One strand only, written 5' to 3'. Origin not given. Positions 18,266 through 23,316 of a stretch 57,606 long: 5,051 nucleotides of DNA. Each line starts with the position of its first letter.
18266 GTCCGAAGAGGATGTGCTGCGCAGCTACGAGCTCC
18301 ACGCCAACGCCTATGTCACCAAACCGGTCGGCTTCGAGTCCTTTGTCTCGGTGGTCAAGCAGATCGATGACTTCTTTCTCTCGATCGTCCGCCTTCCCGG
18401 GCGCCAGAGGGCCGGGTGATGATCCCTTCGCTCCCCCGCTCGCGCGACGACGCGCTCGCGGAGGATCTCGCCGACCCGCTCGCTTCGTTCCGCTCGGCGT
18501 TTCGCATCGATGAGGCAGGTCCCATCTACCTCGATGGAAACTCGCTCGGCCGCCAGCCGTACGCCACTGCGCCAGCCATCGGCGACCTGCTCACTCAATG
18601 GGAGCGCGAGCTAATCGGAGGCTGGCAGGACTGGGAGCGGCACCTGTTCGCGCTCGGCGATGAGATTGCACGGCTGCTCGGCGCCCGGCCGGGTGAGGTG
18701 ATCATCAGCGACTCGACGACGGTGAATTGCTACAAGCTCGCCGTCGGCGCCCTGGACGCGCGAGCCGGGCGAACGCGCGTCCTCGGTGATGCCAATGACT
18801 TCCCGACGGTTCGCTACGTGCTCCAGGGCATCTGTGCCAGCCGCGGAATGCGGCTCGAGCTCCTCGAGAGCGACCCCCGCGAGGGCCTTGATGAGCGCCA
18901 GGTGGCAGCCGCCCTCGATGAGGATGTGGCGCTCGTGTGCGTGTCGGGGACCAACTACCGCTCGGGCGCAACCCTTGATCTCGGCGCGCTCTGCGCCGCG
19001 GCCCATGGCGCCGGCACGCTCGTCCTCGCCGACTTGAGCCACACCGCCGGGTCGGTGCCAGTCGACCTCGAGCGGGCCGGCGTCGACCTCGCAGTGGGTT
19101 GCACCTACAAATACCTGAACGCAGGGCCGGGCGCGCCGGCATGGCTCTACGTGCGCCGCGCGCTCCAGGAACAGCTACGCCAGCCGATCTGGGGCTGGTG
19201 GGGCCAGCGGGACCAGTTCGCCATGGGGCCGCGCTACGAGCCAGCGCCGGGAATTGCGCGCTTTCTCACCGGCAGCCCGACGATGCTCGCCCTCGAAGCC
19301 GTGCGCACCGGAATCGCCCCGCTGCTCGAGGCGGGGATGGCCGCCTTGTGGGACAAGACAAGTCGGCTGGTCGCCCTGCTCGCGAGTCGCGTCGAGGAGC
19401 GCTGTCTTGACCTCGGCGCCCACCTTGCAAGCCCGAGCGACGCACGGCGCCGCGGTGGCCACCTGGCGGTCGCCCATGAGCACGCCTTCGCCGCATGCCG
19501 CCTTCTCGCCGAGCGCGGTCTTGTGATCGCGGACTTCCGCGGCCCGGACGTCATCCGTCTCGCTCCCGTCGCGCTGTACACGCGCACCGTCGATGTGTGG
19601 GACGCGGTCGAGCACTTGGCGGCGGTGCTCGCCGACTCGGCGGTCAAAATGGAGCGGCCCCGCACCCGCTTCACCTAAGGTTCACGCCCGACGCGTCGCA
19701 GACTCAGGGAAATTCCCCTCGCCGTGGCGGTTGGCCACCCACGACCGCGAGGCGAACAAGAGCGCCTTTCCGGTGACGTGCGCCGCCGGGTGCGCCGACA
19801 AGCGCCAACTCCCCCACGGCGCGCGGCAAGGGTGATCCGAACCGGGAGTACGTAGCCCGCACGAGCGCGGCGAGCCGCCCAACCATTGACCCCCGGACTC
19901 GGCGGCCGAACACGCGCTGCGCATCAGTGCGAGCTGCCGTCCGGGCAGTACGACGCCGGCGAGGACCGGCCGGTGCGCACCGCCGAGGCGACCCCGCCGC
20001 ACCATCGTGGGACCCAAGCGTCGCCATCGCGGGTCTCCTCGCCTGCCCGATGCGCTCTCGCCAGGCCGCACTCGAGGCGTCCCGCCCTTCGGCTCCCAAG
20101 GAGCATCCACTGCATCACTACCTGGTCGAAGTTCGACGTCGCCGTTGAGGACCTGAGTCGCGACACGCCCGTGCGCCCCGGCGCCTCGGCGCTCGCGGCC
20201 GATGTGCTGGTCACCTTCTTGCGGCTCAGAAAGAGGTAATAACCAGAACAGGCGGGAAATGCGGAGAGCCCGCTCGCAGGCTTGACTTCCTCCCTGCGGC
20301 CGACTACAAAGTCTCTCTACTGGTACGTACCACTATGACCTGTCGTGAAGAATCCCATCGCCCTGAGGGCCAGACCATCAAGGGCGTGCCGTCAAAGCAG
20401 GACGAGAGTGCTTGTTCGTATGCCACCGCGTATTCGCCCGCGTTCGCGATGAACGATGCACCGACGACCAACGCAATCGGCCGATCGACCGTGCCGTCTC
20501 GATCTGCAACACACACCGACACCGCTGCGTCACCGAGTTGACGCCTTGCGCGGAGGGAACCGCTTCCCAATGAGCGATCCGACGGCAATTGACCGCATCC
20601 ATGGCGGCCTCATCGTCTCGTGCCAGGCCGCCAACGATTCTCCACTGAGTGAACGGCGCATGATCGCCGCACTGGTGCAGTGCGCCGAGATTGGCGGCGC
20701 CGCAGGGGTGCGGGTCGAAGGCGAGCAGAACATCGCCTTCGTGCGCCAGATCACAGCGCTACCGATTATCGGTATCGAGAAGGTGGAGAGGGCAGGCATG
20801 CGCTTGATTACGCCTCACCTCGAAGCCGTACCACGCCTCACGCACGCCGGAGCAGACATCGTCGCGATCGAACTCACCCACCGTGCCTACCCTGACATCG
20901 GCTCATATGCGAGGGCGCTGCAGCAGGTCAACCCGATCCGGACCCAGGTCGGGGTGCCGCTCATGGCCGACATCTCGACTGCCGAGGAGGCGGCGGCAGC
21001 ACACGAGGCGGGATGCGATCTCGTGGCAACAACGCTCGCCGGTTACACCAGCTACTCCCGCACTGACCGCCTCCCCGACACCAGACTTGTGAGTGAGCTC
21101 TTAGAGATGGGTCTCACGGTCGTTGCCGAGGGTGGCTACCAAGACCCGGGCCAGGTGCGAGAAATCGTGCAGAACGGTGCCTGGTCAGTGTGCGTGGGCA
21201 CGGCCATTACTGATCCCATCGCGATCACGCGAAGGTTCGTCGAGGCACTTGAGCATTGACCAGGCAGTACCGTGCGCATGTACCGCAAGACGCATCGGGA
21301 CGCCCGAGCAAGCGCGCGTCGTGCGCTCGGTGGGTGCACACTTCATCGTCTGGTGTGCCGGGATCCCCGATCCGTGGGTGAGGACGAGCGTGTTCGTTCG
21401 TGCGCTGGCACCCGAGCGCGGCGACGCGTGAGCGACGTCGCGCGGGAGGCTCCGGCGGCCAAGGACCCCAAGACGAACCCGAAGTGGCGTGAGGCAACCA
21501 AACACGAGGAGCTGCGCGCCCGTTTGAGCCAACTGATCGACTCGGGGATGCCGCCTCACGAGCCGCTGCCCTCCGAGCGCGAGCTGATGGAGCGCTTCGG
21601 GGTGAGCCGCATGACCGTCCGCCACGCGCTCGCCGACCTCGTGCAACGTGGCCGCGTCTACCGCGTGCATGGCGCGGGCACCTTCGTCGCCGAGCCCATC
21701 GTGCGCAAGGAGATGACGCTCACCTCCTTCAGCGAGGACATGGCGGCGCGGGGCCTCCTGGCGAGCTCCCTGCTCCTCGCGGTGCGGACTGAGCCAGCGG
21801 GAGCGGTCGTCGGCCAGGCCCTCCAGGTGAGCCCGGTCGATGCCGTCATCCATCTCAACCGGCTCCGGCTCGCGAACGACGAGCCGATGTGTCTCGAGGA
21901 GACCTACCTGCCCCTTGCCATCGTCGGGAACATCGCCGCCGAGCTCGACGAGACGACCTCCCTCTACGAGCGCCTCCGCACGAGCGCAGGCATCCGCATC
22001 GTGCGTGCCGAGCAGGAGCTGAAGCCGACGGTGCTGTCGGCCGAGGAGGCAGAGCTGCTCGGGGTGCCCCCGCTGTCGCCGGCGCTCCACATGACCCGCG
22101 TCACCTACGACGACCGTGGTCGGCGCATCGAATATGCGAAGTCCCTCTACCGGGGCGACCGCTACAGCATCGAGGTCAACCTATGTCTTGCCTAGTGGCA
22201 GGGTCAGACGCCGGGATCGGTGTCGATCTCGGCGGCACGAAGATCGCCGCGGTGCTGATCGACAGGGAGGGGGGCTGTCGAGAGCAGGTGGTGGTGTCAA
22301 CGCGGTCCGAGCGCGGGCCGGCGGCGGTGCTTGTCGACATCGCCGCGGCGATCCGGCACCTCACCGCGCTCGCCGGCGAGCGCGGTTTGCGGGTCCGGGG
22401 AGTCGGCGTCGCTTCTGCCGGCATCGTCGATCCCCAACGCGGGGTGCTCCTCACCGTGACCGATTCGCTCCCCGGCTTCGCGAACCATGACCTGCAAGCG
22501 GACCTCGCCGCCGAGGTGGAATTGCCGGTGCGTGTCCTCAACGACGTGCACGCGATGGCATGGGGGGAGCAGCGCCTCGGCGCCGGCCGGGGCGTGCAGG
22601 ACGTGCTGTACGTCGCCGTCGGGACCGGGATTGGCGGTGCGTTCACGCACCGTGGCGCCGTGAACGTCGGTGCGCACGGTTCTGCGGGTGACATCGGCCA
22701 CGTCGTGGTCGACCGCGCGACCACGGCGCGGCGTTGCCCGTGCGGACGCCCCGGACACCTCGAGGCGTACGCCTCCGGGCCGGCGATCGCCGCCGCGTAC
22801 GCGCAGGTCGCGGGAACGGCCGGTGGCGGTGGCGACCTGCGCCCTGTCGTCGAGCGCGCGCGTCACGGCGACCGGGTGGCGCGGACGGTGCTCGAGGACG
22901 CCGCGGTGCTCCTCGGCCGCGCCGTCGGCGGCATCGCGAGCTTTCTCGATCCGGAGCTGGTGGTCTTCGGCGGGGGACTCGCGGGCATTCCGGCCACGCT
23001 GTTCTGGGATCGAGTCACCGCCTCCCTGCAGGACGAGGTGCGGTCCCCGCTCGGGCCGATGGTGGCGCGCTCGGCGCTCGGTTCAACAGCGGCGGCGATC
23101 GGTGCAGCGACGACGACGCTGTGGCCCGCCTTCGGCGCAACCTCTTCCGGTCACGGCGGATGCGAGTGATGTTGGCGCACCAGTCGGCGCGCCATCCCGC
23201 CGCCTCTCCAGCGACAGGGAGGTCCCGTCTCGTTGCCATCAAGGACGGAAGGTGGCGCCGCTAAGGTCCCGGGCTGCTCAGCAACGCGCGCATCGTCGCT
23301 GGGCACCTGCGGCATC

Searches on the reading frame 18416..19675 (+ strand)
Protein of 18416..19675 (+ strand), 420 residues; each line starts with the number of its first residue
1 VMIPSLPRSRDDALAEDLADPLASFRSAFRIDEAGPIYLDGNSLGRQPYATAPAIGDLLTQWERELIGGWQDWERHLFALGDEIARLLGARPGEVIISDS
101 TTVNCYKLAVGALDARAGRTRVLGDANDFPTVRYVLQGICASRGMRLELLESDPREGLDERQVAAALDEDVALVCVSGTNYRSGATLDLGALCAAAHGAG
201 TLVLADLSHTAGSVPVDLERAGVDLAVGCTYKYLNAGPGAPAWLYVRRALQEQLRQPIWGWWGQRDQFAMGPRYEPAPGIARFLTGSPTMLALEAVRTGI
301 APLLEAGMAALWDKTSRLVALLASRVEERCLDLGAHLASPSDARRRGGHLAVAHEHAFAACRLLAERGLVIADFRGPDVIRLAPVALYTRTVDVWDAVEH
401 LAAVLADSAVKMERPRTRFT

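Call 32: search_protein_families(library=pfam, proteins=[window:18416-19675:+], max_evalue=0.00001)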
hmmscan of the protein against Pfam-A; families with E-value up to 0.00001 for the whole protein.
window:18416-19675:+ (420 aa): 2 families
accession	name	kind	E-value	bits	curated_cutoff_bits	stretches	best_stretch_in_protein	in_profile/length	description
PF22580.2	KYNU_C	-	3.2e-25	88.4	27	1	313-401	3-90/90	Kynureninase C-terminal domain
PF00266.25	Aminotran_5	-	3.6e-19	69.4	21.5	1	82-356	50-320/371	Aminotransferase class-V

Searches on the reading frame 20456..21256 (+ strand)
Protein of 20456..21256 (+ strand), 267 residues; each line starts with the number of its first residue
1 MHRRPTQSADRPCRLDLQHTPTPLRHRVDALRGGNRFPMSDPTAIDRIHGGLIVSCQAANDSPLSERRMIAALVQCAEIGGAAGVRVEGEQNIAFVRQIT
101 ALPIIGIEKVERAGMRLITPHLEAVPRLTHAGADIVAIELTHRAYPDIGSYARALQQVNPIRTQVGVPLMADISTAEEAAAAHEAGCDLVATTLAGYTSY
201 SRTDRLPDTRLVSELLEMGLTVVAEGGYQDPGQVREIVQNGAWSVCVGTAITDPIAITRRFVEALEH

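Call 32: search_protein_families(library=pfam, proteins=[window:20456-21256:+], max_evalue=0.00001)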
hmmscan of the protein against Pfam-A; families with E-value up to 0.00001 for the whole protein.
window:20456-21256:+ (267 aa): 1 family
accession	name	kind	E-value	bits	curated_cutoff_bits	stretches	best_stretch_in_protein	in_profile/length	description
PF04131.20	NanE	-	2.2e-44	151.4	27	1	70-266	1-191/192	Putative N-acetylmannosamine-6-phosphate epimerase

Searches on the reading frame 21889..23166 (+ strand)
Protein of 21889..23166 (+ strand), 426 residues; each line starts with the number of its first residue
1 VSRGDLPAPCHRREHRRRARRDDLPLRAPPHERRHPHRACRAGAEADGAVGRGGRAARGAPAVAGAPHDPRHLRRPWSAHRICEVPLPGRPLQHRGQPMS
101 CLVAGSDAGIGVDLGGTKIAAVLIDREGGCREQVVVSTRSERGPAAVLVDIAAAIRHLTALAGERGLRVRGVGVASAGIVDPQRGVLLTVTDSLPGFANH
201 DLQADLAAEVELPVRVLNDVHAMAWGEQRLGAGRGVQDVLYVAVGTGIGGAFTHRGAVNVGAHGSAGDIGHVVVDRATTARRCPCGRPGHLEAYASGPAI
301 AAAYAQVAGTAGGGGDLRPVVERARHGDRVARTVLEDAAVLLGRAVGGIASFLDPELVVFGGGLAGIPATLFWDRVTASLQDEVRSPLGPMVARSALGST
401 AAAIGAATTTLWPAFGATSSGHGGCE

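Call 32: search_protein_families(library=pfam, proteins=[window:21889-23166:+], max_evalue=0.00001)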
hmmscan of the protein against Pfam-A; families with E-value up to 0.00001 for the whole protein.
window:21889-23166:+ (426 aa): 1 family
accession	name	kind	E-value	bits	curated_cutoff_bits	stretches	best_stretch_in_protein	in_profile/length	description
PF00480.26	ROK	-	5.7e-57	193.9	22.9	1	110-408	2-289/294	ROK family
